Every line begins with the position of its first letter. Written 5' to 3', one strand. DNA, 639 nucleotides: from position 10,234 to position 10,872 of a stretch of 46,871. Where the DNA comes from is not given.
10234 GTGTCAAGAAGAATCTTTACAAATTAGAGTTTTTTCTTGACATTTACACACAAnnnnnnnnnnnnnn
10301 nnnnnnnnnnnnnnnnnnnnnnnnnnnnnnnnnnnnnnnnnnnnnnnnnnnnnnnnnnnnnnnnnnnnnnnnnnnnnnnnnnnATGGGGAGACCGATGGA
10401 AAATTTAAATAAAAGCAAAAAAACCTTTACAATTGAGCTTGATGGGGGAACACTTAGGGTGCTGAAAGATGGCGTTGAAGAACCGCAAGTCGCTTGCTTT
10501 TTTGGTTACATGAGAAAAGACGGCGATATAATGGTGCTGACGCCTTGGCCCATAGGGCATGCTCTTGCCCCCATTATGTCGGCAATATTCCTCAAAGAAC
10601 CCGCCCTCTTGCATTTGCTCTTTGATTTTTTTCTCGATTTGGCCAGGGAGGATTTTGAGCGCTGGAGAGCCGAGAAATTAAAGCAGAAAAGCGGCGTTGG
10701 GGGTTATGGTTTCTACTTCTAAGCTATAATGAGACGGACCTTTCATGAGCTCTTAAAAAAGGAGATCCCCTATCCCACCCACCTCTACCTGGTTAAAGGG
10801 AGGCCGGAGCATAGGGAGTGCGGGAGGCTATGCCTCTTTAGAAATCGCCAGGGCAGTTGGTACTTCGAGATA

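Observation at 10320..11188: Low-GC cargo of the island: two or three unknown small ORFs including a 122-aa HExxH mini-zincin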

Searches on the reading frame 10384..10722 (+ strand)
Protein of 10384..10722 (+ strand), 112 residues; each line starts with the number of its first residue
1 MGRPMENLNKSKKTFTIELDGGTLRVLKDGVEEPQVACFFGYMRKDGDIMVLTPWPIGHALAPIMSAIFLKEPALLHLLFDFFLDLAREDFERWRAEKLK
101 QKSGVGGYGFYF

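Call 4: search_protein_families(library=pfam, proteins=[window:10384-10722:+], max_evalue=1)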
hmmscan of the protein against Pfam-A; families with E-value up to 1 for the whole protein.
window:10384-10722:+ (112 aa): 1 family
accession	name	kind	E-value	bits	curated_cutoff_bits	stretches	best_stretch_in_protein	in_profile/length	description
PF20893.2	DUF6845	-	0.14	12.7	27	1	22-54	16-48/149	Domain of unknown function (DUF6845)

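Call 5: search_protein_families(library=phrogs, proteins=[window:10384-10722:+], max_evalue=1)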
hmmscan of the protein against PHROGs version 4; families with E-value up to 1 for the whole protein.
window:10384-10722:+ (112 aa): 0 families

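Call 6: search_protein_families(library=padloc, proteins=[window:10384-10722:+], max_evalue=1)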
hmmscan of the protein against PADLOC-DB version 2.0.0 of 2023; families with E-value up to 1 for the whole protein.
window:10384-10722:+ (112 aa): 0 families

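Call 7: search_protein_families(library=ncbifam, proteins=[window:10384-10722:+], max_evalue=1)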
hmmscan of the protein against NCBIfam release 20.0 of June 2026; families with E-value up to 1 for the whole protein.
window:10384-10722:+ (112 aa): 0 families

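Call 9: find_homologous_proteins(query=window:10384-10722:+, max_evalue=0.01)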
Query window:10384-10722:+ (112 aa): 2 proteins with E <= 0.01 among 6 candidates.
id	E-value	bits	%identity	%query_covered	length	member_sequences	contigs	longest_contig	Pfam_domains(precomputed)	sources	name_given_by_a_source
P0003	2.2e-67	242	100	96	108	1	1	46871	-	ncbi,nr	ncbi:MAG: hypothetical protein HY998_04970 [candidate division NC10 bacterium]|nr:hypothetical prote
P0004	9.1e-44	166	70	96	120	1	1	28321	-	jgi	-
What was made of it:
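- Checked: From ATG 10396, which follows a GGGGAG Shine-Dalgarno, it is 108 aa. That is the length in the NCBI annotation (call 9).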

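Call 26: search_solved_structures(query=A3, max_evalue=10, show_alignments=2)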
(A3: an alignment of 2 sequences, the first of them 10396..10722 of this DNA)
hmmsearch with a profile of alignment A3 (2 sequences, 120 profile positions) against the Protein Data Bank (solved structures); distinct sequences matched with E-value up to 10: 2.
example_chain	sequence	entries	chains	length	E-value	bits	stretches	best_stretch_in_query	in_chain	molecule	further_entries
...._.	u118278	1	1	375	0.53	13.5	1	1-55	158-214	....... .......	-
6rvu_A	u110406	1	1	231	1.4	12.1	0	27-82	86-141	Lethal Factor 1 (BLF1)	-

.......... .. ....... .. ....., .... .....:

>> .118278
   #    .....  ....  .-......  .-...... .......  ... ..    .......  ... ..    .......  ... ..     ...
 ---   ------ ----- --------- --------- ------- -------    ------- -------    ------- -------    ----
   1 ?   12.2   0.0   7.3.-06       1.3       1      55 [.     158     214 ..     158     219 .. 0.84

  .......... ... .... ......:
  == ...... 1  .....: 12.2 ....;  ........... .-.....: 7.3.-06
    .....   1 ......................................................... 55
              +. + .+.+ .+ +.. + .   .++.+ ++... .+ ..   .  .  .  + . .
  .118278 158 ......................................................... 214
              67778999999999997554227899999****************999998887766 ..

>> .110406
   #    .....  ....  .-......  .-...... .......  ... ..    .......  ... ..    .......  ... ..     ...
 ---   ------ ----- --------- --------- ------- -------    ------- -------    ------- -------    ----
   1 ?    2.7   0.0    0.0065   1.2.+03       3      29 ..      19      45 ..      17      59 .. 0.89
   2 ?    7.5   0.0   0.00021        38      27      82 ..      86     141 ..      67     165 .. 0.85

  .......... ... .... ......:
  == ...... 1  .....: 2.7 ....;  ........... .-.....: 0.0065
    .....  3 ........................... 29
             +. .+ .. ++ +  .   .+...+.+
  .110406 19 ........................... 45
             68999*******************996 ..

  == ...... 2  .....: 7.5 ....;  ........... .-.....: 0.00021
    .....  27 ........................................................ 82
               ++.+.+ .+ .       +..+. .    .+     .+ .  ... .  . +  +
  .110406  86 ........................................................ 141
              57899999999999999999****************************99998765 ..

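Call 47: predict_structure(alignment_id=A3)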
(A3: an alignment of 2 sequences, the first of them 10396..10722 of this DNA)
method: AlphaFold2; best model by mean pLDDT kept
length: 108 residues; sequences in the alignment: 2
mean_pLDDT: 47.8   pTM: 0.30
mean pLDDT of the five models: 47.8, 47.4, 44.5, 43.3, 41.3
residues with pLDDT >= 90: 0; 70-90: 3; 50-70: 49; < 50: 56
segments of 3 or more residues with pLDDT < 50: 1-6, 31-67, 100-108
pLDDT, mean of each block of 10 residues (from residue 1): 46 55 64 42 37 39 49 52 52 56 29
secondary structure, 60 per line:
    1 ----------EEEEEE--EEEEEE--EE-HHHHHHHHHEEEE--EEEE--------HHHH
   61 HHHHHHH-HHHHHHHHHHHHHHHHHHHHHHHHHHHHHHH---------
elements in order: E11-16 E19-24 H30-38 E39-42 E45-48 H57-67 H69-99

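Call 53: search_protein_families(library=pfam, proteins=[P0004], max_evalue=1)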
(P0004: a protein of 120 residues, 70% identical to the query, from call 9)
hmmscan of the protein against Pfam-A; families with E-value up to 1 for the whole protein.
P0004 (120 aa): 0 families

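Call 65: find_related_loci(query=A3, collection=viral_contigs, flank=5000)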
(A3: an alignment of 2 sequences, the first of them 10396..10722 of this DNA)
Query A3 (108 aa) in viral_contigs; peptide patterns used: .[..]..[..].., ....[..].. (x = any residue, [..] = any of these).
56 stretches matched a pattern, but none encodes a relative of the query by tblastn (E <= 1e-3).

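Call 90: fold_search(model_id=the predicted structure, library=pdb)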
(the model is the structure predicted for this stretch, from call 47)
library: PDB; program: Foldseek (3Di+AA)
matches with E <= 10: 55; with E <= 0.001: 0
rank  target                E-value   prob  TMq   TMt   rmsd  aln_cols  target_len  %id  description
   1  9p26                  3.0e+00  0.28  0.18  0.05   1.5        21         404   19  Crystal structure of GH158(Pro) at 1.40 angstrom resolution (released 2026-03-11)
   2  9buq_A2               3.2e+00  0.08  0.16  0.16   2.5        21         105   14  Single particle cryoEM structure of the Pf80S ribosome in the POST state (nrt with P- and E-site tRNA) (released 2025-05-28)
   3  9oro_A                3.9e+00  0.21  0.18  0.05   1.5        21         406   19  Crystal structure of GH158(Pro) soaked with laminaritetraose at 1.31 angstrom resolution (released 2026-03-11)
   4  3ixs_D                4.4e+00  0.11  0.17  0.47   8.2        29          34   17  Ring1B C-terminal domain/RYBP C-terminal domain Complex (released 2010-08-25)
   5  9cq3_c                4.4e+00  0.02  0.19  0.10  21.2       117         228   16  The gap-filling complex with Pol mu engaged in the NHEJ pathway (released 2025-04-23)
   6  6hix_AJ               4.4e+00  0.01  0.12  0.11  20.2       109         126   14  Cryo-EM structure of the Trypanosoma brucei mitochondrial ribosome - This entry contains the large mitoribosomal subu (released 2018-09-26)
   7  6pyb                  5.0e+00  0.21  0.16  0.10   0.6        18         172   22  Sex Hormone-binding globulin mutant E176K in complex with DVT (released 2019-12-25)
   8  9im0_O                5.0e+00  0.08  0.16  0.21   4.2        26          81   27  The Cryo-EM structure of MPXV E5 in complex with ssDNA focused on primase and Zn binding domain (released 2025-06-18)
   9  2mmv_MODEL_1_A        5.0e+00  0.02  0.19  0.22  15.0       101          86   20  ZapA mutant dimer from Geobacillus stearothermophilus (released 2015-06-17)
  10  8ui2_B                5.0e+00  0.02  0.14  0.15  12.1        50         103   18  T33-ml28 - Designed Tetrahedral Protein Cage Using Machine Learning Algorithms (released 2024-03-06)
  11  3w90                  5.3e+00  0.23  0.20  0.11   1.9        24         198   21  Crystal structure of CMP kinase from Thermus thermophilus HB8 (released 2013-09-25)
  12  3ixs_J                5.3e+00  0.11  0.17  0.53   8.2        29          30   17  Ring1B C-terminal domain/RYBP C-terminal domain Complex (released 2010-08-25)
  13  7z3j                  5.3e+00  0.06  0.19  0.03  10.8        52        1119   10  Structure of crystallisable rat Phospholipase C gamma 1 in complex with inositol 1,4,5-trisphosphate (released 2022-07-20)
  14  9bn8                  5.7e+00  0.12  0.17  0.04   1.0        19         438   10  Crystal Structure of UDP-N-acetylmuramoylalanine--D-glutamate ligase (MurD) from E. coli in complex with UMA and inhibit (released 2024-05-15)
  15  3d1c                  5.7e+00  0.05  0.15  0.05   3.5        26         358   23  Crystal structure of Flavin-containing Putative Monooxygenase (NP_373108.1) from STAPHYLOCOCCUS AUREUS MU50 at 2.40 A re (released 2008-05-20)
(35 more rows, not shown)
